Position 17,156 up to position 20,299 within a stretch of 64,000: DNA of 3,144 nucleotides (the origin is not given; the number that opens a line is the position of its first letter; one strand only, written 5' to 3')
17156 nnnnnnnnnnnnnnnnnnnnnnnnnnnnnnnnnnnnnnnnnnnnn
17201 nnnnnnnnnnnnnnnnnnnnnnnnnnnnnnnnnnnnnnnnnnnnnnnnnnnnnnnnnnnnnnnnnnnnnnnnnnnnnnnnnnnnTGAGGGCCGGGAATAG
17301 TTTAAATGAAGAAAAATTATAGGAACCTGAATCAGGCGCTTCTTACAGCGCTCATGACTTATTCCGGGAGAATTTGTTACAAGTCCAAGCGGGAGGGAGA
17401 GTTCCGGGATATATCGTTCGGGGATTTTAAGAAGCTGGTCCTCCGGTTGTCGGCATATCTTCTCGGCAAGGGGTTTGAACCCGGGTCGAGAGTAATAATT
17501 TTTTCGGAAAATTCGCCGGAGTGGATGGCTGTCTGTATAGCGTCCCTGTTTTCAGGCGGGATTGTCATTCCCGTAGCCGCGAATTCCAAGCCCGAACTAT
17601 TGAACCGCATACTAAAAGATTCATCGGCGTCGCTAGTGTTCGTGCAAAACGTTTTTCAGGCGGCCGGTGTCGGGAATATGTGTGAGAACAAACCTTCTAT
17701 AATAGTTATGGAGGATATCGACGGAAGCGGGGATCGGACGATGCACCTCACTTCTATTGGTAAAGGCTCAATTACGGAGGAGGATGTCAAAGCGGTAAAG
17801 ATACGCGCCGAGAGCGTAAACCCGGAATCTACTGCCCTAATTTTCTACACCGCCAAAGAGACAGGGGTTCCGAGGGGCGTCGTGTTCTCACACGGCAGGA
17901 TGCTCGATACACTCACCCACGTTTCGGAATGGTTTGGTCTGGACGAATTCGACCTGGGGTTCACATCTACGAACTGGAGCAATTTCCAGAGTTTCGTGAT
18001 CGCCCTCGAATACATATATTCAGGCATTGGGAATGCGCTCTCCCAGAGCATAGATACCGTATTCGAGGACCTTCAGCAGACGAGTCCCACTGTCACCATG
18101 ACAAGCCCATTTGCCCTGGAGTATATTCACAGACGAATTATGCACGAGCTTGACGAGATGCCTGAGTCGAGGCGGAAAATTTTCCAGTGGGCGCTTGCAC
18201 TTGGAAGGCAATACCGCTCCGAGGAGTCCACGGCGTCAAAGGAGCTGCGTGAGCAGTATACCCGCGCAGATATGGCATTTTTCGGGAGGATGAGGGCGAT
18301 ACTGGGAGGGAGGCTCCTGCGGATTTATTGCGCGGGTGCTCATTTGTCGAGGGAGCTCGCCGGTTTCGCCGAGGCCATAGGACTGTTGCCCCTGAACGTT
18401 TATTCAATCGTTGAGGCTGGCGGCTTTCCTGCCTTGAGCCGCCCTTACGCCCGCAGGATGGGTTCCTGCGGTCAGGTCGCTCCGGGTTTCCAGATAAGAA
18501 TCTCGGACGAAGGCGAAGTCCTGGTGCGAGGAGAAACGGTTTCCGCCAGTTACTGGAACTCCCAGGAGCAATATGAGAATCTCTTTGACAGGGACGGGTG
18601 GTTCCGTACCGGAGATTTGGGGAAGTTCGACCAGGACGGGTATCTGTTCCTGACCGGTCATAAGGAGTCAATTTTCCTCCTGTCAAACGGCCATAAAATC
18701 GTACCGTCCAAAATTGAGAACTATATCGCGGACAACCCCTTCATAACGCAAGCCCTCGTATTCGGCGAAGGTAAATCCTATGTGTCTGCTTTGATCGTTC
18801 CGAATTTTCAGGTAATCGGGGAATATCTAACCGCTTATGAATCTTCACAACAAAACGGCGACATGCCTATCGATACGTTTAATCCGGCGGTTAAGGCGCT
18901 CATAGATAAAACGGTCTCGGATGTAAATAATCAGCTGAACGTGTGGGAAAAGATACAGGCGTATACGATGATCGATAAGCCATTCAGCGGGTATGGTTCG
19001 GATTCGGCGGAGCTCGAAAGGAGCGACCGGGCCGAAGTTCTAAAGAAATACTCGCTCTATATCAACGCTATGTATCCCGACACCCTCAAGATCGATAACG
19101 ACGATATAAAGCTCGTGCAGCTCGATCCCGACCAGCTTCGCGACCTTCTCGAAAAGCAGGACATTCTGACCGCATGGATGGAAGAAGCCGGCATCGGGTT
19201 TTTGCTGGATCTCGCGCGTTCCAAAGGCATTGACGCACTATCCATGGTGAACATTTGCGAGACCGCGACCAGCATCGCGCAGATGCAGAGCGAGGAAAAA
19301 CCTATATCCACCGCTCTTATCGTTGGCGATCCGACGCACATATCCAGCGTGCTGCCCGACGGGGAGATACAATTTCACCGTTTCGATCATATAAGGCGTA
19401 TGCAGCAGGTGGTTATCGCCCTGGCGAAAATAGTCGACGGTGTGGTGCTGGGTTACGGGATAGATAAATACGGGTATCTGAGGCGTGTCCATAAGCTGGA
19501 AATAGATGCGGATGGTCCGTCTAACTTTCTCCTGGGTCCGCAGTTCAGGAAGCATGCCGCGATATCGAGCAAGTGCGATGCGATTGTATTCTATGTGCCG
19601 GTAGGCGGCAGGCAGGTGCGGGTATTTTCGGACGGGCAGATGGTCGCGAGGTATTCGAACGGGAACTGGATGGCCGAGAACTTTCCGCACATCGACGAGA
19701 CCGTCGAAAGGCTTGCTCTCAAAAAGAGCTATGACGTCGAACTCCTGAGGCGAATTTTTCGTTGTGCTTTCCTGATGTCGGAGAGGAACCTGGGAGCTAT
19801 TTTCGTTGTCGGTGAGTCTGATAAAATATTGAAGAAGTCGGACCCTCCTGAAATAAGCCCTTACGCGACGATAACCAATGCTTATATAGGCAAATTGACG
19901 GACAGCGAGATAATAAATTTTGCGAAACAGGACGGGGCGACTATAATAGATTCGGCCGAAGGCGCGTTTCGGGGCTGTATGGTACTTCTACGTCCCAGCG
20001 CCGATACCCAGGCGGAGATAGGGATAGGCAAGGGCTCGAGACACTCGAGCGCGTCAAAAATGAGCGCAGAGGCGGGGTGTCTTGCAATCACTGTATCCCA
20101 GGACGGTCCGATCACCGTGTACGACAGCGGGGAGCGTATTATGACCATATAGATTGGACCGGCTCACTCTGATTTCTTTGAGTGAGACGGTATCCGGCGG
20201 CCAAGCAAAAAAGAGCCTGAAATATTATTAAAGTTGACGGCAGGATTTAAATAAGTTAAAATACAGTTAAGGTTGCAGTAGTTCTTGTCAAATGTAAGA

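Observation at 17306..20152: Adenylate-forming (ANL) enzyme fused to two tandem diadenylate-cyclase-like domains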

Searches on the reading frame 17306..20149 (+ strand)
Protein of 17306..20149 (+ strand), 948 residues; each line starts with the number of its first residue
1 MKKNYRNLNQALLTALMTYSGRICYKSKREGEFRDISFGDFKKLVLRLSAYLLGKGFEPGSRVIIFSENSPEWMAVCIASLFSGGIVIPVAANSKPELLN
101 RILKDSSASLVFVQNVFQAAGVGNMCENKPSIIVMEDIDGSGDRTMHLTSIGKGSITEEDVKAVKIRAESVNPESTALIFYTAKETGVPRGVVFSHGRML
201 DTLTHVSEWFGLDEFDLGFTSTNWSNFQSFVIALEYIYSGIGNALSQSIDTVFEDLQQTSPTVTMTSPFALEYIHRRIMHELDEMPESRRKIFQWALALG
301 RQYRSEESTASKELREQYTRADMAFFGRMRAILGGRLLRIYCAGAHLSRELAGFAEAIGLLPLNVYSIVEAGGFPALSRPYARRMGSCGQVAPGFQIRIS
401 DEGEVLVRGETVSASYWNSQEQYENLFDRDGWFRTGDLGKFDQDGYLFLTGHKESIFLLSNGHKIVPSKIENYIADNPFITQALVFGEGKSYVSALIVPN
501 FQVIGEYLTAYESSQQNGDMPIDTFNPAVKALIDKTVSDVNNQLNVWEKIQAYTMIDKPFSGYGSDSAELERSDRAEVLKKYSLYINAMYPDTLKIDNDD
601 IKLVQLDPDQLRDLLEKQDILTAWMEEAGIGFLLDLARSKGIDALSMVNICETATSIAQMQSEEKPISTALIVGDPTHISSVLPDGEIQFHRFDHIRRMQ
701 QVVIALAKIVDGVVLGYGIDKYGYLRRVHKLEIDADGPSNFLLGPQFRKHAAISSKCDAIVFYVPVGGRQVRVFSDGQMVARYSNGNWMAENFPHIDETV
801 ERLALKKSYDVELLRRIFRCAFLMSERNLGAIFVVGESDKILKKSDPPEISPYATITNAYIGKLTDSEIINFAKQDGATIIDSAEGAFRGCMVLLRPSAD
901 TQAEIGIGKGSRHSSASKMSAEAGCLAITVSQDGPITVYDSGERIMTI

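Call 3: search_protein_families(library=pfam, proteins=[window:17306-20149:+], max_evalue=1)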
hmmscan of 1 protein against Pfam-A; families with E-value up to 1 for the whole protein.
window:17306-20149:+ (948 aa): 3 families
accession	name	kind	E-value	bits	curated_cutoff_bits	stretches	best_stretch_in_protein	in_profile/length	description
PF00501.34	AMP-binding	-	2.5e-39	135.6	29.9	1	21-417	10-384/384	AMP-binding enzyme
PF02457.21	DAC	-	2.2e-13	50.3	27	1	824-943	7-118/119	DisA bacterial checkpoint controller nucleotide-binding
PF23562.2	AMP-binding_C_3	-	1.1e-10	42.3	20.8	1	456-591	3-121/124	AMP-binding enzyme C-terminal domain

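Call 4: search_protein_families(library=ncbifam, proteins=[window:17306-20149:+], max_evalue=1)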
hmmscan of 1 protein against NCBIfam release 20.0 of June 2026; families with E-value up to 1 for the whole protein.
window:17306-20149:+ (948 aa): 103 families (the best 25 are shown)
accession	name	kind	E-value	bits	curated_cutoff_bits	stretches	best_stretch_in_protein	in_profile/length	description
NF038343.1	ligase_FadD11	exception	2e-52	178.4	950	1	30-592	23-583/585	fatty acid--CoA ligase FadD11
NF004837.0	PRK06187.1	subfamily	4e-41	140.9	476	2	3-277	5-277/531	long-chain-fatty-acid--CoA ligase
NF005801.1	PRK07656.1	equivalog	8.5e-41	140.1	657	2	34-213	25-203/500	FadD3 family acyl-CoA ligase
NF006181.0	PRK08314.1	subfamily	9.6e-31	106.6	705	2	34-212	48-242/563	long-chain-fatty-acid--CoA ligase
NF009232.0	PRK12582.1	subfamily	2.4e-30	105.3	777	2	366-559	384-582/624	acyl-CoA synthetase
NF005676.0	PRK07470.1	equivalog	5.1e-30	104.6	774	2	384-487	351-462/544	acyl-CoA synthetase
TIGR01923.1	menE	equivalog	5.2e-30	104.7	330.15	2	342-488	231-382/442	o-succinylbenzoate--CoA ligase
NF005702.0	PRK07514.1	subfamily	8.9e-30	103.5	558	2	351-487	287-433/506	malonyl-CoA synthase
NF052269.1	Staph_lig_FadD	equivalog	1.4e-29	102.8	650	2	399-488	340-427/499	long-chain-fatty-acid--CoA ligase FadD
NF009233.0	PRK12583.1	subfamily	1.1e-28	99.9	832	3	396-492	393-488/558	fatty acid CoA ligase family protein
NF006572.0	PRK09088.1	equivalog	3e-27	95.5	696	2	346-487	269-421/491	acyl-CoA synthetase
NF004822.0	PRK06178.1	equivalog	3.1e-27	95.4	782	2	397-488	413-502/571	acyl-CoA synthetase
NF005307.0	PRK06839.1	equivalog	3.6e-26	91.9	748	2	397-489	338-428/496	o-succinylbenzoate--CoA ligase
NF041592.1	carboxyl_red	equivalog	9.1e-26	89.8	1300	1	29-506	71-549/1160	carboxylic acid reductase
NF005857.1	PRK07786.1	exception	3.3e-25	88.6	733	2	383-489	334-448/513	fatty-acid--CoA ligase FadD5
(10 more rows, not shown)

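Call 6: find_homologous_proteins(query=window:17306-20149:+, max_evalue=1e-10)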
Query window:17306-20149:+ (948 aa): 293 proteins with E <= 1e-10 among 8000 candidates; the best 120 are listed.
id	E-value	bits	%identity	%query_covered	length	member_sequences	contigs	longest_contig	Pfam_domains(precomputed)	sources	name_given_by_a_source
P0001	0.0e+0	2114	100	98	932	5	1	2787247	PF02457.22,PF00501.35,PF23562.3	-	-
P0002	0.0e+0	1739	80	100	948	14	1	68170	PF02457.22,PF00501.35,PF23562.3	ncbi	-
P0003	0.0e+0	1709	78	100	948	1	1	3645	PF02457.22,PF00501.35,PF23562.3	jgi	jgi:long-chain acyl-CoA synthetase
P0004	0.0e+0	1685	78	100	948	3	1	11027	PF02457.22,PF00501.35,PF23562.3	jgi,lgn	jgi:long-chain acyl-CoA synthetase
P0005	0.0e+0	1653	76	100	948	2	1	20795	PF02457.22,PF00501.35,PF23562.3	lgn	-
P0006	0.0e+0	1643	75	100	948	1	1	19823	PF02457.22,PF00501.35,PF23562.3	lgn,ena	-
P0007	0.0e+0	1614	74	100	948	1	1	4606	PF02457.22,PF00501.35,PF23562.3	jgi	jgi:long-chain acyl-CoA synthetase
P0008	0.0e+0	1561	71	100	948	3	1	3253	PF02457.22,PF00501.35,PF23562.3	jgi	jgi:long-chain acyl-CoA synthetase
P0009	0.0e+0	1444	66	100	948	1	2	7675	PF02457.22,PF00501.35,PF23562.3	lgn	-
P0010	0.0e+0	1378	64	100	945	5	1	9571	PF02457.22,PF00501.35,PF23562.3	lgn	-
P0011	0.0e+0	1377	64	100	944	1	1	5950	PF02457.22,PF00501.35,PF23562.3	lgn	-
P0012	0.0e+0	1377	64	100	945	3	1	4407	PF02457.22,PF00501.35,PF23562.3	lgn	-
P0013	0.0e+0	1375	64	100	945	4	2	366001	PF02457.22,PF00501.35,PF23562.3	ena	-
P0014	0.0e+0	1374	64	100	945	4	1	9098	PF02457.22,PF00501.35,PF23562.3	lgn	-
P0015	0.0e+0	1363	63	100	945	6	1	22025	PF02457.22,PF00501.35,PF23562.3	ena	-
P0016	0.0e+0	1357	64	99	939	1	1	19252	PF02457.22,PF00501.35,PF23562.3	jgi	-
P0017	0.0e+0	1351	63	100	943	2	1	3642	PF02457.22,PF00501.35,PF23562.3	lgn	-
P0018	0.0e+0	1223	58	100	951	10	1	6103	PF02457.22,PF00501.35,PF23562.3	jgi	jgi:long-chain acyl-CoA synthetase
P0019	0.0e+0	1216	57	100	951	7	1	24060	PF02457.22,PF00501.35,PF23562.3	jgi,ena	-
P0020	0.0e+0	1212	56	100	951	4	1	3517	PF02457.22,PF00501.35,PF23562.3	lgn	-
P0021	0.0e+0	1196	56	99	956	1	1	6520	PF02457.22,PF00501.35,PF23562.3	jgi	jgi:long-chain acyl-CoA synthetase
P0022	0.0e+0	1192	56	100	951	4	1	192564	PF02457.22,PF00501.35,PF23562.3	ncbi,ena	-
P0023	0.0e+0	1189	56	100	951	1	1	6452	PF02457.22,PF00501.35,PF23562.3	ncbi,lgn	-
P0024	0.0e+0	1121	52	100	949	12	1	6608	PF02457.22,PF00501.35,PF23562.3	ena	-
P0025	0.0e+0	1116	52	100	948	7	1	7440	PF02457.22,PF00501.35,PF23562.3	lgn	-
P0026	0.0e+0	1095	53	100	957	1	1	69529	PF02457.22,PF00501.35,PF23562.3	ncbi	ncbi:MAG: AMP-binding protein [Deltaproteobacteria bacterium]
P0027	0.0e+0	1091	51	99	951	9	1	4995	PF02457.22,PF00501.35,PF23562.3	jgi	-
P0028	0.0e+0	1091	51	100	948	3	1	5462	PF02457.22,PF00501.35,PF23562.3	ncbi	-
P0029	0.0e+0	1089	51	100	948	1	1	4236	PF02457.22,PF00501.35,PF23562.3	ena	-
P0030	0.0e+0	1087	51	100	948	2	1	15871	PF02457.22,PF00501.35,PF23562.3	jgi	jgi:long-chain acyl-CoA synthetase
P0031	0.0e+0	1077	52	100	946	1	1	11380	PF02457.22,PF00501.35,PF23562.3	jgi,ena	-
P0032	0.0e+0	1076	50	100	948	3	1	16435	PF02457.22,PF00501.35,PF23562.3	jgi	jgi:long-chain acyl-CoA synthetase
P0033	0.0e+0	1073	51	100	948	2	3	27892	PF02457.22,PF00501.35,PF23562.3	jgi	jgi:long-chain acyl-CoA synthetase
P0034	0.0e+0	1072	49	100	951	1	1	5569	PF02457.22,PF00501.35,PF23562.3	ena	-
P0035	0.0e+0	1059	50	100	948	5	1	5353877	PF02457.22,PF00501.35,PF23562.3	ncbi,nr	ncbi:MAG: AMP-binding protein [Anaerolineales bacterium]|nr:MAG: AMP-binding protein [Anaerolineales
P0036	0.0e+0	1052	50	100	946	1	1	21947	PF02457.22,PF00501.35,PF23562.3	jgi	jgi:long-chain acyl-CoA synthetase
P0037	0.0e+0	1050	50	100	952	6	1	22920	PF02457.22,PF00501.35,PF23562.3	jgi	jgi:long-chain acyl-CoA synthetase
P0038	0.0e+0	1044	49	100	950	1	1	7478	PF02457.22,PF00501.35,PF23562.3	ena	-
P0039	0.0e+0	1043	49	100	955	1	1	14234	PF02457.22,PF00501.35,PF23562.3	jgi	jgi:long-chain acyl-CoA synthetase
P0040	0.0e+0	1034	49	100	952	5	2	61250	PF02457.22,PF00501.35,PF23562.3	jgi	jgi:long-chain acyl-CoA synthetase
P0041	0.0e+0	1032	49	99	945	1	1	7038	PF02457.22,PF00501.35,PF23562.3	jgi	jgi:long-chain acyl-CoA synthetase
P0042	0.0e+0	1029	49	100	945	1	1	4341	PF02457.22,PF00501.35,PF23562.3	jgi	jgi:long-chain acyl-CoA synthetase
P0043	0.0e+0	1026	52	92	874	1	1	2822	PF02457.22,PF00501.35,PF23562.3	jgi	jgi:long-chain acyl-CoA synthetase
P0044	0.0e+0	1026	49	100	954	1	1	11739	PF02457.22,PF00501.35,PF23562.3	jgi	-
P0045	0.0e+0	1015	47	100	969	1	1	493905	PF02457.22,PF00501.35,PF23562.3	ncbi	-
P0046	0.0e+0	1015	50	100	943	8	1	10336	PF02457.22,PF00501.35,PF23562.3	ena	-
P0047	0.0e+0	1013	48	100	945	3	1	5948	PF02457.22,PF00501.35,PF23562.3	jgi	jgi:long-chain acyl-CoA synthetase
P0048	0.0e+0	1013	49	100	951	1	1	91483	PF02457.22,PF00501.35,PF23562.3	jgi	jgi:long-chain acyl-CoA synthetase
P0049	0.0e+0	1013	48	99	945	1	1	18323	PF02457.22,PF00501.35,PF23562.3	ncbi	-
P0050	0.0e+0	1012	48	99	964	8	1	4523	PF02457.22,PF00501.35,PF23562.3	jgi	jgi:long-chain acyl-CoA synthetase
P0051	0.0e+0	1012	48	100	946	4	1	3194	PF02457.22,PF00501.35,PF23562.3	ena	-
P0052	5.8e-298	1009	49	100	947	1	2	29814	PF02457.22,PF00501.35,PF23562.3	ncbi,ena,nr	ncbi:MAG: AMP-binding protein [Anaerolineae bacterium]|nr:AMP-binding protein [Anaerolineae bacteriu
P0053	6.7e-298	1009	48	99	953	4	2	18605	PF02457.22,PF00501.35,PF23562.3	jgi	jgi:long-chain acyl-CoA synthetase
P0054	8.9e-298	1008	47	100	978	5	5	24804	PF02457.22,PF00501.35,PF23562.3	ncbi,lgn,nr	ncbi:MAG: AMP-binding protein [Anaerolineae bacterium]|nr:AMP-binding protein [Anaerolineae bacteriu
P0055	1.4e-297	1007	48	100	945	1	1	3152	PF02457.22,PF00501.35,PF23562.3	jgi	jgi:long-chain acyl-CoA synthetase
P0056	2.4e-297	1007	49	99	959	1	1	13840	PF02457.22,PF00501.35,PF23562.3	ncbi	-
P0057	5.0e-297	1006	48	100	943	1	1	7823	PF02457.22,PF00501.35,PF23562.3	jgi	jgi:long-chain acyl-CoA synthetase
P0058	5.8e-297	1005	48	100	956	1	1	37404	PF02457.22,PF00501.35,PF23562.3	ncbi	-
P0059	1.7e-296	1004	48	100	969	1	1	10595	PF02457.22,PF00501.35,PF23562.3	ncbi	-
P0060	1.9e-296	1004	48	100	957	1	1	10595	PF02457.22,PF00501.35,PF23562.3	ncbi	-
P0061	1.6e-295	1001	48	98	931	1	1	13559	PF02457.22,PF00501.35,PF23562.3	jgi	-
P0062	9.7e-295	998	49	100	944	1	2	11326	PF02457.22,PF00501.35,PF23562.3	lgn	-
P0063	1.3e-294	998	48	100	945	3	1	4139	PF02457.22,PF00501.35,PF23562.3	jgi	jgi:long-chain acyl-CoA synthetase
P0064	4.4e-294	996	48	100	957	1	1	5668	PF02457.22,PF00501.35,PF23562.3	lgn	-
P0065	1.0e-293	995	48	98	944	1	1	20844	PF02457.22,PF00501.35,PF23562.3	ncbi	-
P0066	5.7e-293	992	49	100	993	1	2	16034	PF02457.22,PF00501.35,PF23562.3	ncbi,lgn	-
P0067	1.2e-292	991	46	100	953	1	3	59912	PF02457.22,PF00501.35,PF23562.3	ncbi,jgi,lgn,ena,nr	ncbi:MAG: hypothetical protein B6242_05345 [Anaerolineaceae bacterium 4572_78]|nr:MAG: hypothetical 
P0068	2.0e-292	990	47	100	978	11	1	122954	PF02457.22,PF00501.35,PF23562.3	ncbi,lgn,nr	ncbi:MAG: hypothetical protein BroJett011_48420 [Chloroflexota bacterium]|nr:MAG: hypothetical prote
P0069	3.1e-292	990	47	100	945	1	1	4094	PF02457.22,PF00501.35,PF23562.3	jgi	jgi:long-chain acyl-CoA synthetase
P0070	3.8e-292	989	47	100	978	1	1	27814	PF02457.22,PF00501.35,PF23562.3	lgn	-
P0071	5.8e-292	989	48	99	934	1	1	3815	PF02457.22,PF00501.35,PF23562.3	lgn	-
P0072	6.5e-291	985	48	100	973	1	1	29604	PF02457.22,PF00501.35,PF23562.3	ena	-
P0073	1.2e-290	985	48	99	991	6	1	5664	PF02457.22,PF00501.35,PF23562.3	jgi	jgi:long-chain acyl-CoA synthetase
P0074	4.6e-290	983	47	100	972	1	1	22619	PF02457.22,PF00501.35,PF23562.3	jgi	jgi:long-chain acyl-CoA synthetase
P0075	5.6e-290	982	46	100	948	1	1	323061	PF02457.22,PF00501.35,PF23562.3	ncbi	-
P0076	6.7e-290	982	47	99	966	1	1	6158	PF02457.22,PF00501.35,PF23562.3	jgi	-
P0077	8.2e-290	982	46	100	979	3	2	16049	PF02457.22,PF00501.35,PF23562.3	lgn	-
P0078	8.4e-290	982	47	100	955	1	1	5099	PF02457.22,PF00501.35,PF23562.3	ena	-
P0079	1.7e-289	981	47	100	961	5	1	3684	PF02457.22,PF00501.35,PF23562.3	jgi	-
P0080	4.4e-289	979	47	100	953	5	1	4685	PF02457.22,PF00501.35,PF23562.3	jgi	jgi:long-chain acyl-CoA synthetase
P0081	1.4e-288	978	47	100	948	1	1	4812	PF02457.22,PF00501.35,PF23562.3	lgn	-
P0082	1.7e-288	977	48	98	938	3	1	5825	PF02457.22,PF00501.35,PF23562.3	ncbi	-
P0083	3.0e-288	977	46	100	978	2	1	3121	PF02457.22,PF00501.35,PF23562.3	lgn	-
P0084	8.7e-288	975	47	100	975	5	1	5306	PF02457.22,PF00501.35,PF23562.3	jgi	jgi:long-chain acyl-CoA synthetase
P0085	9.9e-287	972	46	100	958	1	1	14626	PF02457.22,PF00501.35,PF23562.3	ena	-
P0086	1.3e-286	971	47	100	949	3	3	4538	PF02457.22,PF00501.35,PF23562.3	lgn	-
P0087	2.3e-285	967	47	100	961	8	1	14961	PF02457.22,PF00501.35,PF23562.3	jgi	jgi:long-chain acyl-CoA synthetase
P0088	1.9e-284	964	47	100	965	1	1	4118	PF02457.22,PF00501.35,PF23562.3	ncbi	-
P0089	2.7e-284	964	46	100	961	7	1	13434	PF02457.22,PF00501.35,PF23562.3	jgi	jgi:long-chain acyl-CoA synthetase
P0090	2.7e-284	963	46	100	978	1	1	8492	PF02457.22,PF00501.35,PF23562.3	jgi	jgi:long-chain acyl-CoA synthetase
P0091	8.9e-284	962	46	100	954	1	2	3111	PF02457.22,PF00501.35,PF23562.3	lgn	-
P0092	5.1e-283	959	47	100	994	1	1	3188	PF02457.22,PF00501.35,PF23562.3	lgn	-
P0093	1.0e-282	958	46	100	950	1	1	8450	PF02457.22,PF00501.35,PF23562.3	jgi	jgi:long-chain acyl-CoA synthetase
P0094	2.5e-281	954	47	100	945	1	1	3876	PF02457.22,PF00501.35,PF23562.3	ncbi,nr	ncbi:MAG: AMP-binding protein [Anaerolineae bacterium]|nr:AMP-binding protein [Anaerolineae bacteriu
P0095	5.8e-280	949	46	100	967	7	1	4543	PF02457.22,PF00501.35,PF23562.3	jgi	jgi:long-chain acyl-CoA synthetase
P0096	3.2e-279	947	46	100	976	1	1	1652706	PF02457.22,PF00501.35,PF23562.3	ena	-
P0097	3.7e-279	946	46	99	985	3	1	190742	PF02457.22,PF00501.35,PF23562.3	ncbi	-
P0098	5.1e-279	946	46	100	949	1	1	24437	PF02457.22,PF00501.35,PF23562.3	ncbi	-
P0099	1.2e-278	945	46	100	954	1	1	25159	PF02457.22,PF00501.35,PF23562.3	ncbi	-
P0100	5.7e-278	943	46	99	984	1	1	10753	PF02457.22,PF00501.35,PF23562.3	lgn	-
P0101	5.9e-278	943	46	100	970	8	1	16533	PF02457.22,PF00501.35,PF23562.3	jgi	jgi:long-chain acyl-CoA synthetase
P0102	2.3e-277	941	46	100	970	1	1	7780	PF02457.22,PF00501.35,PF23562.3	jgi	jgi:long-chain acyl-CoA synthetase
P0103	2.7e-277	940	46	100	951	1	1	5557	PF02457.22,PF00501.35,PF23562.3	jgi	jgi:long-chain acyl-CoA synthetase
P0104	2.8e-274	930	46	97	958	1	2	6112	PF02457.22,PF00501.35,PF23562.3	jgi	jgi:long-chain acyl-CoA synthetase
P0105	3.4e-274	930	45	100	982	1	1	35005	PF02457.22,PF00501.35,PF23562.3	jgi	jgi:long-chain acyl-CoA synthetase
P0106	1.4e-270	918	45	100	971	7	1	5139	PF02457.22,PF00501.35,PF23562.3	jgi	jgi:long-chain acyl-CoA synthetase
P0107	3.7e-267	907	44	99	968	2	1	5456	PF02457.22,PF00501.35,PF23562.3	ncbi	-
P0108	1.5e-264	898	51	82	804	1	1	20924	PF02457.22,PF00501.35,PF23562.3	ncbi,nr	ncbi:MAG: AMP-binding protein [Anaerolineales bacterium]|nr:AMP-binding protein [Anaerolineales bact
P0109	1.5e-259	882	48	87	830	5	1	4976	PF02457.22,PF00501.35,PF23562.3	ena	-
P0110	3.4e-254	864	53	73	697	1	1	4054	PF02457.22,PF00501.35,PF23562.3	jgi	jgi:DNA integrity scanning protein DisA with diadenylate cyclase activity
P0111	3.8e-254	864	61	65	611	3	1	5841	PF02457.22,PF00501.35,PF23562.3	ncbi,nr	ncbi:MAG TPA: diadenylate cyclase, partial [Thermodesulfobacteriota bacterium]|nr:diadenylate cyclas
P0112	6.5e-253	860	42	100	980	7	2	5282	PF02457.22,PF00501.35,PF23562.3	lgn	-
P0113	1.2e-246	839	52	75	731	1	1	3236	PF02457.22,PF00501.35,PF23562.3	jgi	jgi:DNA integrity scanning protein DisA with diadenylate cyclase activity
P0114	1.2e-245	836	54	71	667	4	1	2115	PF02457.22,PF00501.35,PF23562.3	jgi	jgi:DNA integrity scanning protein DisA with diadenylate cyclase activity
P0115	8.9e-245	833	48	84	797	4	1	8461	PF02457.22,PF00501.35,PF23562.3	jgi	jgi:long-chain acyl-CoA synthetase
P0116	1.0e-234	799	52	70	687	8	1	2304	PF02457.22,PF00501.35,PF23562.3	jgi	jgi:DNA integrity scanning protein DisA with diadenylate cyclase activity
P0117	6.1e-228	777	46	84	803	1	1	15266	PF00501.35,PF23562.3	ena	-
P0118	1.8e-145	504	41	64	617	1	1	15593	PF00501.35,PF23562.3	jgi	jgi:long-chain acyl-CoA synthetase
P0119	8.2e-135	469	42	56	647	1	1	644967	PF00501.35,PF23562.3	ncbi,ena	-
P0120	3.2e-131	457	39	59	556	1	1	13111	PF00501.35,PF23562.3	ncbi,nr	ncbi:MAG: AMP-binding protein, partial [Anaerolineae bacterium]|nr:AMP-binding protein [Anaerolineae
